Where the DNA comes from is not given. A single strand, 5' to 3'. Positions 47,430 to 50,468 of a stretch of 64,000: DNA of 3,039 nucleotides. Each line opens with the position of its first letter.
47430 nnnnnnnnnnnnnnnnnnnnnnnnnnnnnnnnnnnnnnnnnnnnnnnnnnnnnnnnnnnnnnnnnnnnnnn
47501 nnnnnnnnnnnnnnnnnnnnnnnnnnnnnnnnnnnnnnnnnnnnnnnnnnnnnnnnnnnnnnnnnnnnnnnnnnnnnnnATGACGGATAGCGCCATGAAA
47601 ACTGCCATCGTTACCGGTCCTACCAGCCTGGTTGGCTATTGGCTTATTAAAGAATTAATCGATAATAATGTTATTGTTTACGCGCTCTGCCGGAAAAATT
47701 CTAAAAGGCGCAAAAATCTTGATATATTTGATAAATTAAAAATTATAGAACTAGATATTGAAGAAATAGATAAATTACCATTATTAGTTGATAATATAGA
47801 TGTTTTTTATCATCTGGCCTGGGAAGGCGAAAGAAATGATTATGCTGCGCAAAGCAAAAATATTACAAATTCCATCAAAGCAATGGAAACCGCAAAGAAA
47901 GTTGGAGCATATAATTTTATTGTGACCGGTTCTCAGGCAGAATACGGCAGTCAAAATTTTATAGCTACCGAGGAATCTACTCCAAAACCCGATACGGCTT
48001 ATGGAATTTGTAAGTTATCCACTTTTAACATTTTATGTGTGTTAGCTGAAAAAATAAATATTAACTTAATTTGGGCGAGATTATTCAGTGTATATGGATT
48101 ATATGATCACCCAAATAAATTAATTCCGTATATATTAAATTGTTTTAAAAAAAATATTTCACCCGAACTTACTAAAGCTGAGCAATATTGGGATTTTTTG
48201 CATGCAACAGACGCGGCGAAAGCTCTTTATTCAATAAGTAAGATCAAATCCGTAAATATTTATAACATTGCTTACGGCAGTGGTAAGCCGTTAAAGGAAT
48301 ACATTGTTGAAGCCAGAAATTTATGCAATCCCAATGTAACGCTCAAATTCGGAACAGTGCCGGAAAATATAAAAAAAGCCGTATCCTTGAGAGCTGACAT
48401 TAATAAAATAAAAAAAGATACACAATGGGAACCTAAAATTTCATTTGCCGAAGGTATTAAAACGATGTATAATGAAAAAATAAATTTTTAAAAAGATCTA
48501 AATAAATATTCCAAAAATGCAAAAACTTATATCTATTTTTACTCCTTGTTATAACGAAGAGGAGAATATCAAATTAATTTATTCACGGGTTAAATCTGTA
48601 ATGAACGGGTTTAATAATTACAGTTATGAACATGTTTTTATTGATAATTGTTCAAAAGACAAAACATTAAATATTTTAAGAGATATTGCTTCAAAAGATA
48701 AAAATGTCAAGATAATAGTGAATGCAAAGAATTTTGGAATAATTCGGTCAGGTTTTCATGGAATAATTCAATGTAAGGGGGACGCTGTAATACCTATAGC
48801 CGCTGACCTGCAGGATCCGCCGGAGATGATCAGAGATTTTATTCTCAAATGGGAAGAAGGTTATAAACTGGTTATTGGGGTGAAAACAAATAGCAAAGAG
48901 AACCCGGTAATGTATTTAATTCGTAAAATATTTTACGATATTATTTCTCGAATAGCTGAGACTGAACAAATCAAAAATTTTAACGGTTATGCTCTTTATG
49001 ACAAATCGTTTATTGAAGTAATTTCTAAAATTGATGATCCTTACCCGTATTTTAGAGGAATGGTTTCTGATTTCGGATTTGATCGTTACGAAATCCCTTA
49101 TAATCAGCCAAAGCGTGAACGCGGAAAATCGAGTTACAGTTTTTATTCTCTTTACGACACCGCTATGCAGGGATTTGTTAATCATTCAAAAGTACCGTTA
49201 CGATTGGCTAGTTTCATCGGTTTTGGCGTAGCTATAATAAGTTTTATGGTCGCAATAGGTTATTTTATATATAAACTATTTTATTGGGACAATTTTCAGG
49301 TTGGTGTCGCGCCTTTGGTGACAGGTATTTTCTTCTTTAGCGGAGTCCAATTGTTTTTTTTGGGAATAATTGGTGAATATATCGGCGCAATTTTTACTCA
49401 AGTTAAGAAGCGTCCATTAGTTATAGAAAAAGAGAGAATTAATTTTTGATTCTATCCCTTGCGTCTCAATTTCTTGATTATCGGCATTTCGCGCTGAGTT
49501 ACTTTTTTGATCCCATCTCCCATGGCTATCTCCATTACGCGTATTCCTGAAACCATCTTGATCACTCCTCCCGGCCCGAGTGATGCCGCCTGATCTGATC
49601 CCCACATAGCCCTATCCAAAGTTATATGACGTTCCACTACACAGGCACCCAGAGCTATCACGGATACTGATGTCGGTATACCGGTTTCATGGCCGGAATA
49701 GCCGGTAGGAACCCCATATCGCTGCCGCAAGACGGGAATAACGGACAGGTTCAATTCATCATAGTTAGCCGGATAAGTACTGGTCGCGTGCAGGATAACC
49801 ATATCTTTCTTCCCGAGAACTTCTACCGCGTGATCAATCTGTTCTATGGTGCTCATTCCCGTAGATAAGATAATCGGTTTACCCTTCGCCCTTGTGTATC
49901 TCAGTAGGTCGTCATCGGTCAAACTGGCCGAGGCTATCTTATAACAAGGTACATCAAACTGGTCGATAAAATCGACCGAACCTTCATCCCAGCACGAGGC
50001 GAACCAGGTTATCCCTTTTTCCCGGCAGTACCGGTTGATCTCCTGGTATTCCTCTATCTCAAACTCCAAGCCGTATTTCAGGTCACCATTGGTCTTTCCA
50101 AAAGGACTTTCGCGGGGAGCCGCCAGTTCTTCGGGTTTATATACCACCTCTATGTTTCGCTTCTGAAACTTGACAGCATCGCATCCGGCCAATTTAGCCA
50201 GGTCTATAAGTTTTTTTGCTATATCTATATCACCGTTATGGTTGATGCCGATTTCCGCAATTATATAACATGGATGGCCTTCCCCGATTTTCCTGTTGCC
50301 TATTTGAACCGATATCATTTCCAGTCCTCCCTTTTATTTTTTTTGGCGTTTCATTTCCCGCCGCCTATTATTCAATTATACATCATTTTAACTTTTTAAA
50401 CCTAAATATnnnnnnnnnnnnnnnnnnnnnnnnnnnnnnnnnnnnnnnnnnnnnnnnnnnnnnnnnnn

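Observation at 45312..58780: CDP-3,6-dideoxyhexose genes (rfbF, rfbG, E1/rfbH) combined with a YerE-like TPP enzyme: candidate branched-chain (yersiniose-like) sugar pathway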

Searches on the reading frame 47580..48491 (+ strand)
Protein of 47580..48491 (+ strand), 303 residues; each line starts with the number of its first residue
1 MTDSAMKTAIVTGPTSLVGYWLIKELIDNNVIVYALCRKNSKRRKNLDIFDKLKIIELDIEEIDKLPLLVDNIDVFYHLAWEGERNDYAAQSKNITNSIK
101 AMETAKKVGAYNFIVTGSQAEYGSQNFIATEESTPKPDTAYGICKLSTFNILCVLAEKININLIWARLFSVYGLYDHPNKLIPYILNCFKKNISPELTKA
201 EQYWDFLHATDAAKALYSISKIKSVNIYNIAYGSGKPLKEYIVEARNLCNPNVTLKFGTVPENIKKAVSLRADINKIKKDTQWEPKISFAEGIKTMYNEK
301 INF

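Call 3: search_protein_families(library=pfam, proteins=[window:47580-48491:+])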
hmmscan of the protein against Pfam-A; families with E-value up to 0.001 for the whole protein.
window:47580-48491:+ (303 aa): 2 families
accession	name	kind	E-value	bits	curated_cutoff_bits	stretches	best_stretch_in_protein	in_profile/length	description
PF01370.27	Epimerase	-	7.8e-29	101.2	20.9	1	10-231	2-240/240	NAD dependent epimerase/dehydratase family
PF16363.11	GDP_Man_Dehyd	-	3.3e-20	73.3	27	1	10-296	1-332/332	GDP-mannose 4,6 dehydratase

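Call 5: search_protein_families(library=ncbifam, proteins=[window:47580-48491:+])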
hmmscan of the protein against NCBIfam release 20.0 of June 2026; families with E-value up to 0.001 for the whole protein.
window:47580-48491:+ (303 aa): 15 families
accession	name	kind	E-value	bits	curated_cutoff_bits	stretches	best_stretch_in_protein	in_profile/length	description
TIGR01181.1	dTDP_gluc_dehyt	equivalog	1.4e-15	57.3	365.1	1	10-295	3-306/321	dTDP-glucose 4,6-dehydratase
TIGR04180.1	EDH_00030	hypoth_equivalog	5e-15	55.3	475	1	10-287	2-296/297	NAD-dependent 4,6-dehydratase LegB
TIGR01179.1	galE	equivalog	1.4e-14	53.7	262.3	2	10-174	3-179/332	UDP-glucose 4-epimerase GalE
TIGR02197.1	heptose_epim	equivalog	3.4e-14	52.7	274.6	1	10-297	2-310/316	ADP-glyceromanno-heptose 6-epimerase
NF007490.0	PRK10084.1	subfamily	1.6e-09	37.3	649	1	124-295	150-329/361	dTDP-glucose 4,6-dehydratase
TIGR03466.1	HpnA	hypoth_equivalog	7.8e-09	34.9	367.65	1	8-150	2-147/327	hopanoid-associated sugar epimerase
NF007582.0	PRK10217.1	equivalog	3.5e-07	29.7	698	1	110-231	126-252/355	dTDP-glucose 4,6-dehydratase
NF007956.0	PRK10675.1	subfamily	3.6e-06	26.3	394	1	88-284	94-313/338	UDP-glucose 4-epimerase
TIGR01472.1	gmd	equivalog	4.1e-06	26.3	415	0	68-170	79-184/342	GDP-mannose 4,6-dehydratase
NF011728.1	PRK15181.1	equivalog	5.8e-06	25.5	760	1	7-296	16-333/348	Vi polysaccharide biosynthesis UDP-N-acetylglucosaminuronic acid C-4 epimerase TviC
NF042423.1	oxyalk_red_Shew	equivalog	1.5e-05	24.3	580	1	5-176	7-179/331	2-alkyl-3-oxoalkanoate reductase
NF050030.1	thlkprotThyD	equivalog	0.00031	20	400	1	6-213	1-213/305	thylakoid membrane protein ThyD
NF043036.1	ErythonDh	equivalog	0.00034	19.9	325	1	10-145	4-153/321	D-erythronate dehydrogenase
TIGR01777.1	yfcH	hypoth_equivalog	0.00036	20.2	207.35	1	10-224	2-215/292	TIGR01777 family oxidoreductase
NF005539.0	PRK07201.1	equivalog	0.00085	18.1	549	0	10-111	4-118/657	SDR family oxidoreductase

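Call 63: search_solved_structures(query=window:47580-48491:+, max_evalue=1e-10)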
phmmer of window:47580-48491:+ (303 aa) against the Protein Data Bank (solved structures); distinct sequences matched with E-value up to 1e-10: 5.
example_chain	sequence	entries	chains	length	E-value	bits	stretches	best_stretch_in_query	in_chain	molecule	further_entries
6kv9_A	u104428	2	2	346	1.6e-13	53.7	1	2-295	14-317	MoeE5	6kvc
6zl6_A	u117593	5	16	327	1.5e-12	50.5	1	45-298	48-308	Epimerase domain-containing protein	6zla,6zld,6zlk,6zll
6zlj_A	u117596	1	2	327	5.2e-12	48.7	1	45-298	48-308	Epimerase domain-containing protein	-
6bi4_A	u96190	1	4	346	7e-11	45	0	90-295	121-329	dTDP-glucose 4,6-dehydratase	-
2pk3_A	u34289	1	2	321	8.6e-11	44.7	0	8-291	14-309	GDP-6-deoxy-D-lyxo-4-hexulose reductase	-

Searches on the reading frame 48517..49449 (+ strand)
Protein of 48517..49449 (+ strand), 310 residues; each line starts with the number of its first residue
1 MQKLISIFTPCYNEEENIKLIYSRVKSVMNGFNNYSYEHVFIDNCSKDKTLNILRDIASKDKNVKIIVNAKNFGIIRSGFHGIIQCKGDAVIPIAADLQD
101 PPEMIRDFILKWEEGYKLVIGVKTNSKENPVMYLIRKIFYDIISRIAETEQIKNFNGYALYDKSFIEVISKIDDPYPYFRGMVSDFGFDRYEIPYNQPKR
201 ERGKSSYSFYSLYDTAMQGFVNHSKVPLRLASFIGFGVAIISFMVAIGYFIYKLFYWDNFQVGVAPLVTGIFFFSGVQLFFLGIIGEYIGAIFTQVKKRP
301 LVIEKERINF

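Call 3: search_protein_families(library=pfam, proteins=[window:48517-49449:+])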
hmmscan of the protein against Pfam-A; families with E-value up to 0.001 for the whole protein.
window:48517-49449:+ (310 aa): 1 family
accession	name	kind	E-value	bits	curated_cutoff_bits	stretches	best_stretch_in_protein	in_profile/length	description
PF00535.33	Glycos_transf_2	-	1.4e-22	80.8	23.3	1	6-140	1-138/168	Glycosyl transferase family 2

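Call 5: search_protein_families(library=ncbifam, proteins=[window:48517-49449:+])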
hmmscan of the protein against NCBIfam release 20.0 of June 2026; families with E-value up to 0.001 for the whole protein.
window:48517-49449:+ (310 aa): 11 families
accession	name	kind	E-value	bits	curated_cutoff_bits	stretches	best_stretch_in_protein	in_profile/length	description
NF047588.1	GlcsyltransPgfSStrep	equivalog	7.6e-57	192.9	500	1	5-304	3-303/308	glycosyltransferase PgfS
NF007986.1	PRK10714.1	equivalog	1.5e-37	129.3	529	1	4-301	7-305/316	undecaprenyl-phosphate 4-deoxy-4-formamido-L-arabinose transferase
TIGR03937.1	PgaC_IcaA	equivalog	4.9e-10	38.9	422.3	1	3-97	45-135/407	poly-beta-1,6-N-acetyl-D-glucosamine synthase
NF047683.1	TeichurnBiosyTuaG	equivalog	1e-09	38.4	400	1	2-91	5-90/252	teichuronic acid biosynthesis protein TuaG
TIGR04182.1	glyco_TIGR04182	equivalog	0.00029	20.3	325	0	6-145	3-131/293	S-layer glycoprotein N-glycosyltransferase AglJ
NF041875.1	EPS_EpsD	equivalog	0.00047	19.6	370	1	6-119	2-111/325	exopolysaccharide biosynthesis glycosyltransferase EpsD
TIGR04242.1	nodulat_NodC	equivalog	0.00048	19.2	550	0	6-122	51-167/395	chitooligosaccharide synthase NodC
NF007453.0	PRK10018.1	equivalog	0.00055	19.7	382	1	3-105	6-104/280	colanic acid biosynthesis glycosyltransferase WcaA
NF050050.1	ProtGlycPglI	equivalog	0.00056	19.4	500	1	5-122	4-118/306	GalNAc(5)-diNAcBac-PP-undecaprenol beta-1,3-glucosyltransferase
NF007482.0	PRK10073.1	equivalog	0.00056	19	423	1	3-106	6-104/334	glycosyltransferase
TIGR04017.1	WcaA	equivalog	0.00074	19.2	495.75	0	3-104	5-102/279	colanic acid biosynthesis glycosyltransferase WcaA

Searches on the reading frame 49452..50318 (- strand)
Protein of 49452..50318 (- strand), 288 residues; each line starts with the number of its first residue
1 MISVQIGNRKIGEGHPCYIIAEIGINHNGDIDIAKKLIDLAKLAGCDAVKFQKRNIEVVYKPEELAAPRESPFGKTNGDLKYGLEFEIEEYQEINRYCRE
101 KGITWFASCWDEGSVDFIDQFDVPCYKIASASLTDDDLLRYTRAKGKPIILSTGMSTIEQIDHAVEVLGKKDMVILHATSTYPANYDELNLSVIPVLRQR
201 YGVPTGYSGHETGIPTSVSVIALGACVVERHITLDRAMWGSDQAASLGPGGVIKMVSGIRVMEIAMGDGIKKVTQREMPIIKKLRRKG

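Call 3: search_protein_families(library=pfam, proteins=[window:49452-50318:-])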
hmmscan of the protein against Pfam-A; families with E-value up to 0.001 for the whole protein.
window:49452-50318:- (288 aa): 1 family
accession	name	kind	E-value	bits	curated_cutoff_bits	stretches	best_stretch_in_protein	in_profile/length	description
PF03102.20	NeuB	-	3.6e-77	259.5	22.1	1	37-271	1-241/241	NeuB family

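Call 5: search_protein_families(library=ncbifam, proteins=[window:49452-50318:-])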
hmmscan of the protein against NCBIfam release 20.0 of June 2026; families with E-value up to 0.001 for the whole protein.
window:49452-50318:- (288 aa): 2 families
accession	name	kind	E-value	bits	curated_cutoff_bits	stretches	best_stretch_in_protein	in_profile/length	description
TIGR03569.1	NeuB_NnaB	equivalog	8.7e-77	258.4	399.65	1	17-286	1-278/329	N-acetylneuraminate synthase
TIGR03586.1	PseI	equivalog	2.1e-61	207.9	340.25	1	17-276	2-267/327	pseudaminic acid synthase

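Call 36: search_solved_structures(query=window:49452-50318:-, show_alignments=1)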
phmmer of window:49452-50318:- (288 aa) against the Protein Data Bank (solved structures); distinct sequences matched with E-value up to 0.001: 8.
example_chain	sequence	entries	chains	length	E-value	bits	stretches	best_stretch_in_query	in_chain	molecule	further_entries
1vli_A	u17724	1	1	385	1.5e-41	145.7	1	2-275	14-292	Spore coat polysaccharide biosynthesis protein spsE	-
6ncs_A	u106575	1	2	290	9e-40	139.9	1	4-272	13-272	N-acetylneuraminic acid (Sialic acid) synthetase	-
8h2c_A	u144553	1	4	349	4.1e-35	124.6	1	5-270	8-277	Pseudaminic acid synthase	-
2wqp_A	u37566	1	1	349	8.3e-33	117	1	5-271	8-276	POLYSIALIC ACID CAPSULE BIOSYNTHESIS PROTEIN SIAC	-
1xuu_A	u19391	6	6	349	1.6e-32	116.1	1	5-271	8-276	polysialic acid capsule biosynthesis protein SiaC | N-acetylneuraminate synthase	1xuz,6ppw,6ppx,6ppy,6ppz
4ipi_A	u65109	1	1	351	1.6e-32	116.1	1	5-271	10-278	Polysialic acid capsule biosynthesis protein SiaC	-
4ipj_A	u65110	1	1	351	1.6e-32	116.1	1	5-271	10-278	Polysialic acid capsule biosynthesis protein SiaC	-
3g8r_A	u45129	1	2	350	3.5e-22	82.1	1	20-286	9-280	Probable spore coat polysaccharide biosynthesis protein E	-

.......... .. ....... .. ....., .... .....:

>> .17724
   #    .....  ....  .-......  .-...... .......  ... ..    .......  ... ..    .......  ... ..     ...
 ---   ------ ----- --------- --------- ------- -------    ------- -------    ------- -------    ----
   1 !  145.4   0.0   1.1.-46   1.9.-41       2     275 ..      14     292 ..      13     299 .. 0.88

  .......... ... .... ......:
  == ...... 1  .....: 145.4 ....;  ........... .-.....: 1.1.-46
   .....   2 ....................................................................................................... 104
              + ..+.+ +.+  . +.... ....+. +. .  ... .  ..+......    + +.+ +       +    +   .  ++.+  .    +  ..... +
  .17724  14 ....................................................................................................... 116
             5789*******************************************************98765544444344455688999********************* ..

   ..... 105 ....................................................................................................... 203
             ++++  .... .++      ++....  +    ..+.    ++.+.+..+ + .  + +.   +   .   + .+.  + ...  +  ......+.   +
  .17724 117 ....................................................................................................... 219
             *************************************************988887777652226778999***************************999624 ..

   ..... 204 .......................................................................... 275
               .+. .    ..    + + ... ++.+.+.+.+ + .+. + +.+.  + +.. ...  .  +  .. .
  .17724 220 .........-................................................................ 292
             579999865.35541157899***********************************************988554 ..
